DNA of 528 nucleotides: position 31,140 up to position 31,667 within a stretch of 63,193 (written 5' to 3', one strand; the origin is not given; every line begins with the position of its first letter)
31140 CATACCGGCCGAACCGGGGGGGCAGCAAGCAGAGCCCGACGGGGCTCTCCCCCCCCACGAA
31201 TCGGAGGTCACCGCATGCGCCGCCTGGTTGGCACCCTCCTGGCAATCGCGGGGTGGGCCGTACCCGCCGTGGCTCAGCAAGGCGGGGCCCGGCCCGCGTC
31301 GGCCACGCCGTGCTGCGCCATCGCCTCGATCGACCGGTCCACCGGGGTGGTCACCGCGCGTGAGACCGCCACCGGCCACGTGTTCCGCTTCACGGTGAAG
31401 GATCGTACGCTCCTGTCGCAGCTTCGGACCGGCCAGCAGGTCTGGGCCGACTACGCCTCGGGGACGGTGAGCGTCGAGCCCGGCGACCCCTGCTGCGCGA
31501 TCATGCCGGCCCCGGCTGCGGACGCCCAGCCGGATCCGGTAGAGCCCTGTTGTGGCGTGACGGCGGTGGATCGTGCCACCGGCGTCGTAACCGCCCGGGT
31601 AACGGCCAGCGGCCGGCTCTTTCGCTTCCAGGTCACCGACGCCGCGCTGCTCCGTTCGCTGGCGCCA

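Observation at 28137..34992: SARP/BTAD-TPR regulator divergent from a four-gene secreted 'PCC-module' operon of unknown function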

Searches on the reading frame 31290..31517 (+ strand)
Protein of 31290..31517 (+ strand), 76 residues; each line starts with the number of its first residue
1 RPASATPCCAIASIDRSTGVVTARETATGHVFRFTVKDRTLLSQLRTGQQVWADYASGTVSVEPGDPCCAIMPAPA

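Call 22: search_solved_structures(query=A2, max_evalue=10, show_alignments=2)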
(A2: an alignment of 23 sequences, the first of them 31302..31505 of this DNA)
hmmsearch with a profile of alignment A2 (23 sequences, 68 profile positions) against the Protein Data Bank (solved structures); distinct sequences matched with E-value up to 10: 4.
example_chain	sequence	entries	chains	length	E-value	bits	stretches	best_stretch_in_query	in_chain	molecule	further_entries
3aix_B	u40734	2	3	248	0.23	15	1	8-45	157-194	DNA polymerase sliding clamp B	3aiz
3e6z_X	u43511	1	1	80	0.69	13.4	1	19-53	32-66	Cation efflux system protein cusF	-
3cgb_A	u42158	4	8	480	1.2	12.7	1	7-32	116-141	Pyridine nucleotide-disulfide oxidoreductase, class I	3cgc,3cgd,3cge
2qcp_X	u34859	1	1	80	1.7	12.2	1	25-53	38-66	Cation efflux system protein cusF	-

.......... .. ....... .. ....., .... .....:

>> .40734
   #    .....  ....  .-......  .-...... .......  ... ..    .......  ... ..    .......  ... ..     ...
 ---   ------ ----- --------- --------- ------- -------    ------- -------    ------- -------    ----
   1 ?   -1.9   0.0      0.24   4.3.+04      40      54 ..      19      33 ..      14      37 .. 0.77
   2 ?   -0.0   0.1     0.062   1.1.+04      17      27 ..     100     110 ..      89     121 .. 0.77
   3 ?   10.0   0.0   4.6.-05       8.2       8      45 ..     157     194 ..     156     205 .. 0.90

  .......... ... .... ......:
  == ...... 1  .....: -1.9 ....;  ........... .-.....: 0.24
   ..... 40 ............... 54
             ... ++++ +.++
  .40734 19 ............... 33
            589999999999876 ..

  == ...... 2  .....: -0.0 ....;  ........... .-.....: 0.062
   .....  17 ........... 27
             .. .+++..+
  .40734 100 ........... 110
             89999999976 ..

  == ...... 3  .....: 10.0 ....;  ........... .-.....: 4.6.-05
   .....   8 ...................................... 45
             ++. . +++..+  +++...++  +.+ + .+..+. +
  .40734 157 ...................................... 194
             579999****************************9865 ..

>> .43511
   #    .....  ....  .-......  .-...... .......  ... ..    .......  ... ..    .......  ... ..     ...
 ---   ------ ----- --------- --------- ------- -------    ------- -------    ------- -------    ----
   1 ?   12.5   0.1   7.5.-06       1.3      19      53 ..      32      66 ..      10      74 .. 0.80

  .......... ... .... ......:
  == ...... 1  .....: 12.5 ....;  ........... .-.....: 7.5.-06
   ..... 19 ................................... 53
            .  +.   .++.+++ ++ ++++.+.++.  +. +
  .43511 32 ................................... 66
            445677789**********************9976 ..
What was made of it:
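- On CusF_Ec (PF11604) copper/silver chaperone: The profile alignment to CusF 3e6z puts 'GrtFqF' opposite 'MTMRF' (call 22).
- CusF chains are among the few PDB sequence hits (call 22).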

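Call 26: search_protein_families(library=pfam, alignment_id=A2, max_evalue=1)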
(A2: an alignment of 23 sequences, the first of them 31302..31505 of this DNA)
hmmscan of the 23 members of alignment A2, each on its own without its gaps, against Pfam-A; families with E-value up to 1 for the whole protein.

A. member 1, window:31302-31505:+ (68 aa): 2 families
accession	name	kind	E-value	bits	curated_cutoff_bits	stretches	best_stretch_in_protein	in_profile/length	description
PF02311.25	AraC_binding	-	0.032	14.4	21.1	1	15-62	3-49/135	AraC-like ligand binding domain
PF11604.15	CusF_Ec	-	0.051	13.9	27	1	29-47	36-54/72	Copper binding periplasmic protein CusF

B. families by the number of members that match (of 23 scanned): 16 families
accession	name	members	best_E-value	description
PF11604.15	CusF_Ec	19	0.00019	Copper binding periplasmic protein CusF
PF03459.23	TOBE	2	0.04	TOBE domain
PF19209.5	CoV_S1_C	1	0.01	Coronavirus spike glycoprotein S1, C-terminal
PF09956.15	Phage_cement_2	1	0.012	Phage cement protein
PF17758.7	Prot_ATP_ID_OB_N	1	0.023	Proteasomal ATPase OB N-terminal domain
PF14481.13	Fimbrial_PilY2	1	0.027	Type 4 fimbrial biogenesis protein PilY2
PF02311.25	AraC_binding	1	0.032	AraC-like ligand binding domain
PF11720.13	Inhibitor_I78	1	0.042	Peptidase inhibitor I78 family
PF21262.3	RRP40_S1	1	0.047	Exosome complex component RRP40, S1 domain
PF18957.6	RibLong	1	0.078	Long Rib domain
PF24315.1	DUF7489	1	0.09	Domain of unknown function (DUF7489)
PF19856.4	DUF6331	1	0.097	Family of unknown function (DUF6331)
PF19631.4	Trypco2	1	0.11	Trypsin-co-occurring domain 2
PF18914.6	DUF5666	1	0.11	Domain of unknown function (DUF5666)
PF00397.32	WW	1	0.14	WW domain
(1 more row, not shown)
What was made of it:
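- On CusF_Ec (PF11604) copper/silver chaperone: Single modules reach at best E=2e-4 (call 26).
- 19 of 23 modules give weak CusF_Ec hits (call 26). 19 of 23 modules hit, with best E=2e-4 (call 26).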

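Call 28: search_protein_representatives(alignment_id=A2)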
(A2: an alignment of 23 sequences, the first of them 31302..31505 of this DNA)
Query: 23 sequences, 68 profile positions. Proteins with E-value up to 0.001 (for the whole library): 1068; up to 1e-10: 628; up to 1e-30: 126. The best 150 are listed.
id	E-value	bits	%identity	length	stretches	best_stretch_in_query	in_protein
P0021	5.8e-118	401.4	-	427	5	1-68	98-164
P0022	5.3e-99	340.6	-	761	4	1-68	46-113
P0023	8.2e-88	304.8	-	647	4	2-68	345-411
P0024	6.8e-83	289.0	-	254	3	1-67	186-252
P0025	4.2e-82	286.5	-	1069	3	1-68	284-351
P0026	8.8e-80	279.0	-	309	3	1-68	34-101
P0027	8.1e-78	272.7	-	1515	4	3-68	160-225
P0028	5.7e-75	263.6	-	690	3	2-68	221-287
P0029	1.1e-70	249.9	-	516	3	2-68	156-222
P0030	2.4e-66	236.0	-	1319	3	3-68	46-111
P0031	5.1e-65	231.8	-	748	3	1-68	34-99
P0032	1.4e-60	217.6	-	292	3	2-68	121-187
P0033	3.8e-59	212.9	-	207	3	2-67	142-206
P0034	2.8e-58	210.1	-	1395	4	3-68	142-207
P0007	3.4e-56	203.5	-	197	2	1-67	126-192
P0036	1.8e-55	201.1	-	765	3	3-68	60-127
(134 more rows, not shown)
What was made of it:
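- Checked: The module profile finds 628 clusters at E<=1e-10 (call 28).
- The profile finds 1068 clusters at E<=1e-3 and 628 at E<=1e-10 (call 28).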

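Call 29: search_protein_families(library=pfam, proteins=[P0021, P0022, P0023, P0025, P0027, P0028, P0030, P0031, P0034, P0036], max_evalue=0.001)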
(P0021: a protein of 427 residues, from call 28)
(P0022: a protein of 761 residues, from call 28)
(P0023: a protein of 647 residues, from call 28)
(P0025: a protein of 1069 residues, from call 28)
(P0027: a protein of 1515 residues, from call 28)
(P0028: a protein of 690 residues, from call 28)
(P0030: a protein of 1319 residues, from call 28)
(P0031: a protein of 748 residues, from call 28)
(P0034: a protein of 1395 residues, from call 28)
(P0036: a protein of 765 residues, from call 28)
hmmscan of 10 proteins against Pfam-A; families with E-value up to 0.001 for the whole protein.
P0021 (427 aa): 0 families

P0022 (761 aa): 2 families
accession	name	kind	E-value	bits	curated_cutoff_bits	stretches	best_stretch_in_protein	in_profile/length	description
PF11604.15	CusF_Ec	-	3e-08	33.8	27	0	164-186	36-58/72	Copper binding periplasmic protein CusF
PF19856.4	DUF6331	-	0.0002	22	25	0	138-161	29-52/103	Family of unknown function (DUF6331)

P0023 (647 aa): 2 families
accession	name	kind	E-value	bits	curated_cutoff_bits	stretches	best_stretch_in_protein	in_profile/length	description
PF01183.26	Glyco_hydro_25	-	1.7e-42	146.3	27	1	455-624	7-180/180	Glycosyl hydrolases family 25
PF11604.15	CusF_Ec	-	1.8e-11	44.2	27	0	79-104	33-58/72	Copper binding periplasmic protein CusF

P0025 (1069 aa): 6 families
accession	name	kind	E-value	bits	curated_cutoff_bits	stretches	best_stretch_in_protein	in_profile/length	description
PF01183.26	Glyco_hydro_25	-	7.9e-33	114.7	27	1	687-861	1-180/180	Glycosyl hydrolases family 25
PF13290.12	CHB_HEX_C_1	-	1.5e-20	73.4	22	1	615-671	10-66/67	Chitobiase/beta-hexosaminidase C-terminal domain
PF13287.12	Fn3_assoc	-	1.8e-15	57.2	23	1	617-675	1-59/59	Fn3 associated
PF00932.25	LTD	-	3.4e-07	31.1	34.3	1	906-1018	3-108/109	Lamin Tail Domain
PF03459.23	TOBE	-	3.6e-07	30.7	22.3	0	175-225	11-63/64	TOBE domain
PF11604.15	CusF_Ec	-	7.3e-06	26.2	27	0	197-222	36-61/72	Copper binding periplasmic protein CusF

P0027 (1515 aa): 0 families

P0028 (690 aa): 2 families
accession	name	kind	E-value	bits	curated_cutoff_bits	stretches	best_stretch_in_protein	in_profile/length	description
PF23801.1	DUF7177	-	1.5e-05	25.6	27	0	256-280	4-28/83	Family of unknown function (DUF7177)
PF11604.15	CusF_Ec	-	7.8e-05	22.9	27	0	59-82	36-59/72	Copper binding periplasmic protein CusF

P0030 (1319 aa): 2 families
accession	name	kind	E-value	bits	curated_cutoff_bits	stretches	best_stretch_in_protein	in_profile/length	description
PF03459.23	TOBE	-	0.00032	21.3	22.3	0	155-204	12-63/64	TOBE domain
PF11604.15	CusF_Ec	-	0.00066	19.9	27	0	172-201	32-61/72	Copper binding periplasmic protein CusF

P0031 (748 aa): 0 families

P0034 (1395 aa): 1 family
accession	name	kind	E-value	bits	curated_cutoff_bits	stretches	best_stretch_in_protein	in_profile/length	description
PF03459.23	TOBE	-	0.00021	21.9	22.3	0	179-196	46-63/64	TOBE domain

P0036 (765 aa): 1 family
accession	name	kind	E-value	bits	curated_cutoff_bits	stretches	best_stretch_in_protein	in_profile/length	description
PF11604.15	CusF_Ec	-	0.00026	21.2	27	0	309-338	32-61/72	Copper binding periplasmic protein CusF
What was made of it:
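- On CusF_Ec (PF11604) copper/silver chaperone: Only multi-module relatives reach 34-44 summed bits (call 29).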

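Call 42: predict_structure(alignment_id=A3)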
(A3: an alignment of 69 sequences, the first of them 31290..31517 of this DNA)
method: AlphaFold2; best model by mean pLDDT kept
length: 76 residues; sequences in the alignment: 69
mean_pLDDT: 78.4   pTM: 0.64
mean pLDDT of the five models: 78.4, 76.8, 76.6, 74.6, 70.4
residues with pLDDT >= 90: 8; 70-90: 52; 50-70: 12; < 50: 4
segments of 3 or more residues with pLDDT < 50: 1-3
pLDDT, mean of each block of 10 residues (from residue 1): 62 90 85 86 87 79 69 63
secondary structure, 60 per line:
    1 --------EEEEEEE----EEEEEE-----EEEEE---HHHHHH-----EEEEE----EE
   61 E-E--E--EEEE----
elements in order: E9-15 E20-25 E31-35 H39-44 E50-54 E59-61 E69-72
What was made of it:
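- On CusF_Ec (PF11604) copper/silver chaperone: The AF2 module model (pLDDT 78) has the right order of strands and helix (call 42).
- Closest known: CusF / CusF_Ec. Same: Weak profile hits occur for most modules, and multi-module relatives exceed the summed Pfam score (calls 26, 29, 42).
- The AF2 single-module model has pLDDT 78, with strand-strand-strand-helix-strand-strand plus a terminal strand that carries the closing CC (call 42).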

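Call 51: fold_search(model_id=the predicted structure, library=pdb)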
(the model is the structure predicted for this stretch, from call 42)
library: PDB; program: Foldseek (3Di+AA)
matches with E <= 10: 107; with E <= 0.001: 0
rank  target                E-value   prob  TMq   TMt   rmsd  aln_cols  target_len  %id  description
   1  7pxc_F                8.7e-01  0.77  0.51  0.10   3.0        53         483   15  Substrate-engaged mycobacterial Proteasome-associated ATPase in complex with open-gate 20S CP - composite map (state A (released 2022-01-19)
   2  7px9_F                1.0e+00  0.72  0.51  0.10   3.0        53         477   15  Substrate-engaged mycobacterial Proteasome-associated ATPase - focused 3D refinement (state A) (released 2022-01-19)
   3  4he6                  1.4e+00  0.06  0.26  0.22  12.2       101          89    9  Crystal structure of the C-terminal domain of Geobacillus thermoleovorans putative U32 peptidase (released 2012-11-14)
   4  6ke6_SY               1.8e+00  0.57  0.46  0.35   2.2        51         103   10  3.4 angstrom cryo-EM structure of yeast 90S small subunit preribosome (released 2020-08-05)
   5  3our_B                2.0e+00  0.18  0.41  0.22   9.2       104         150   12  Crystal structure of complex between EIIA and a novel pyruvate decarboxylase (released 2011-06-01)
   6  9n74_SR               2.5e+00  0.44  0.45  0.28   3.8        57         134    7  SSU processome maturation and disassembly, State H (released 2025-10-29)
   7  6lqs_SY               2.6e+00  0.20  0.46  0.35   9.0        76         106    9  Cryo-EM structure of 90S small subunit preribosomes in transition states (State D) (released 2020-09-16)
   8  9cy7_A                2.6e+00  0.09  0.30  0.04  11.2        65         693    9  Structure of S.pombe Dis3L2 in complex with oligoU RNA substrate (released 2025-08-06)
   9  6rxt_Cn               3.0e+00  0.30  0.44  0.36   3.6        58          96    9  Cryo-EM structure of the 90S pre-ribosome (Kre33-Noc4) from Chaetomium thermophilum, state A (released 2019-08-14)
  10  1ijq_B                3.0e+00  0.08  0.33  0.09  11.9        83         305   11  Crystal Structure of the LDL Receptor YWTD-EGF Domain Pair (released 2001-05-23)
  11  3q7x                  3.0e+00  0.06  0.30  0.20   9.0        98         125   14  Crystal structure of Symfoil-4P/PV1: de novo designed beta-trefoil architecture with symmetric primary structure, primit (released 2012-01-11)
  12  8jxe_A                3.1e+00  0.07  0.29  0.03   8.6        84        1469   18  rat megalin RAP complex head (released 2024-06-19)
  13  8jxe_B                3.1e+00  0.06  0.29  0.03   9.2        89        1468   18  rat megalin RAP complex head (released 2024-06-19)
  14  4ocg_A                3.3e+00  0.38  0.32  0.04   0.7        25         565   28  Structure of the Shewanella loihica PV-4 NADH-dependent persulfide reductase F161A Mutant (released 2014-08-20)
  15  7mq8_SR               3.3e+00  0.33  0.46  0.33   5.7        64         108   12  Cryo-EM structure of the human SSU processome, state pre-A1 (released 2021-09-22)
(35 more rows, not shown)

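Call 57: search_protein_families(library=ncbifam, proteins=[P0021], max_evalue=0.01)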
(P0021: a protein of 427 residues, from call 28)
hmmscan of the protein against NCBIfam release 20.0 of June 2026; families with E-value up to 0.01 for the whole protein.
P0021 (427 aa): 1 family
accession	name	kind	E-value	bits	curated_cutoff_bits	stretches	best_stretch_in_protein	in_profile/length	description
TIGR03051.1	PS_I_psaG_plant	equivalog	0.0089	16.5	104.55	0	139-166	12-39/89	photosystem I reaction center subunit V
